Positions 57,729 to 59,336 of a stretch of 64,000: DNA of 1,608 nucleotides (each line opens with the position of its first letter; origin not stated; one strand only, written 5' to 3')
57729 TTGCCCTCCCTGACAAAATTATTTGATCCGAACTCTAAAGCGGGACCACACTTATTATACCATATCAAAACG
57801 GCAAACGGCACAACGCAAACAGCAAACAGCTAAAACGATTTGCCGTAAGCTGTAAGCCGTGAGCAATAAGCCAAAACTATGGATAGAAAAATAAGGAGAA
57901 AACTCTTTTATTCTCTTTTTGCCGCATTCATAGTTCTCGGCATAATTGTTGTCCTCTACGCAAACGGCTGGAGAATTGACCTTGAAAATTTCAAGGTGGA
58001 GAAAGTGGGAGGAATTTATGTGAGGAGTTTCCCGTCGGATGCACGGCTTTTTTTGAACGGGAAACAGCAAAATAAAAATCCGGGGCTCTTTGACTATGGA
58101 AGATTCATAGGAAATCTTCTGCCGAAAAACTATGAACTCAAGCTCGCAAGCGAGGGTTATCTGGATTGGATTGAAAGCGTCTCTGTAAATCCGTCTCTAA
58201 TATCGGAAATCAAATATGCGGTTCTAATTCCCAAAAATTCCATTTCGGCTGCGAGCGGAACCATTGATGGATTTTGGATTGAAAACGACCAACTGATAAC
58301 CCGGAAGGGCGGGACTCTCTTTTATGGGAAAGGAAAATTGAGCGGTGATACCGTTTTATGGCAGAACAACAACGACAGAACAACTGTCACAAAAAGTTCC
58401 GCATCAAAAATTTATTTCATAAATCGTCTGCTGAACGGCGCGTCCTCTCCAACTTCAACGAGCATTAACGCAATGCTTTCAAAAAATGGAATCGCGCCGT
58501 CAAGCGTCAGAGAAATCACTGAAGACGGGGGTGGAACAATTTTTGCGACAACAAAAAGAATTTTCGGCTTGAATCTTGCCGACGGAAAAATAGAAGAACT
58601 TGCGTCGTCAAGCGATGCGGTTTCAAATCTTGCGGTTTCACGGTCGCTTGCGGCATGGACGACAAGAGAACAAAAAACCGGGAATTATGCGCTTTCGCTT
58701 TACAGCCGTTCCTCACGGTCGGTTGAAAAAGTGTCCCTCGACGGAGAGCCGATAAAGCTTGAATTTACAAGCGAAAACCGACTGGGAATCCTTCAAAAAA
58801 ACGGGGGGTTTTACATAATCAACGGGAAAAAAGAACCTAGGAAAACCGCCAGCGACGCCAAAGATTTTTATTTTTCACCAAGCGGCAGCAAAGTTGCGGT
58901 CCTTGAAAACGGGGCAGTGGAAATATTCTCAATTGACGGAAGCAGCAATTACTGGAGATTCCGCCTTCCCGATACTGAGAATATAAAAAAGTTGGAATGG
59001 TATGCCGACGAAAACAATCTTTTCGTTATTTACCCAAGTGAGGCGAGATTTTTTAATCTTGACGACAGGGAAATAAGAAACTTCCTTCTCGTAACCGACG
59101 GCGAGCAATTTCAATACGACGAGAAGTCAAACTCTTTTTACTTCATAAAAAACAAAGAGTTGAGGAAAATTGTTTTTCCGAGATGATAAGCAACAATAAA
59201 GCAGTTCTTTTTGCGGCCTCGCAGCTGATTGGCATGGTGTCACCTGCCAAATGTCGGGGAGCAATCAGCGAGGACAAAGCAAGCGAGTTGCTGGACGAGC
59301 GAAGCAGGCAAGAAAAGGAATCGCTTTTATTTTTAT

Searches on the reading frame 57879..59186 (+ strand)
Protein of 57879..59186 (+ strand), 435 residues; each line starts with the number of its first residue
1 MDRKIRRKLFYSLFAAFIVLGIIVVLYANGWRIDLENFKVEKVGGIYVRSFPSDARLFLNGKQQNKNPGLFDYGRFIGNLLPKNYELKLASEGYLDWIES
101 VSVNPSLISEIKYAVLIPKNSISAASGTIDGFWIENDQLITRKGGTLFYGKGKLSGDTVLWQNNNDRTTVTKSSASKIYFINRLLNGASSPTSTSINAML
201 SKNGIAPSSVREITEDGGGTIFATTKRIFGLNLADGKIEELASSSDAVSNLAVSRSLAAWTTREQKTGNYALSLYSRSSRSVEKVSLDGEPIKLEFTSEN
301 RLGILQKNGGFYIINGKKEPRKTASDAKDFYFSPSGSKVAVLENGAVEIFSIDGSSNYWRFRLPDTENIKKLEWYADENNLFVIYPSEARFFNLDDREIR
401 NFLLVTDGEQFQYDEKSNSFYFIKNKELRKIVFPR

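Call 64: search_protein_families(library=pfam, proteins=[window:57879-59186:+], max_evalue=0.001)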
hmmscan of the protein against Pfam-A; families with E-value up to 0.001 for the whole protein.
window:57879-59186:+ (435 aa): 1 family
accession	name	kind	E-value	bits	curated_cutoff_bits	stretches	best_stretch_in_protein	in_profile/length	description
PF04841.19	Vps16_N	-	0.00036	19.9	23.4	0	339-400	231-286/410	Vps16, N-terminal region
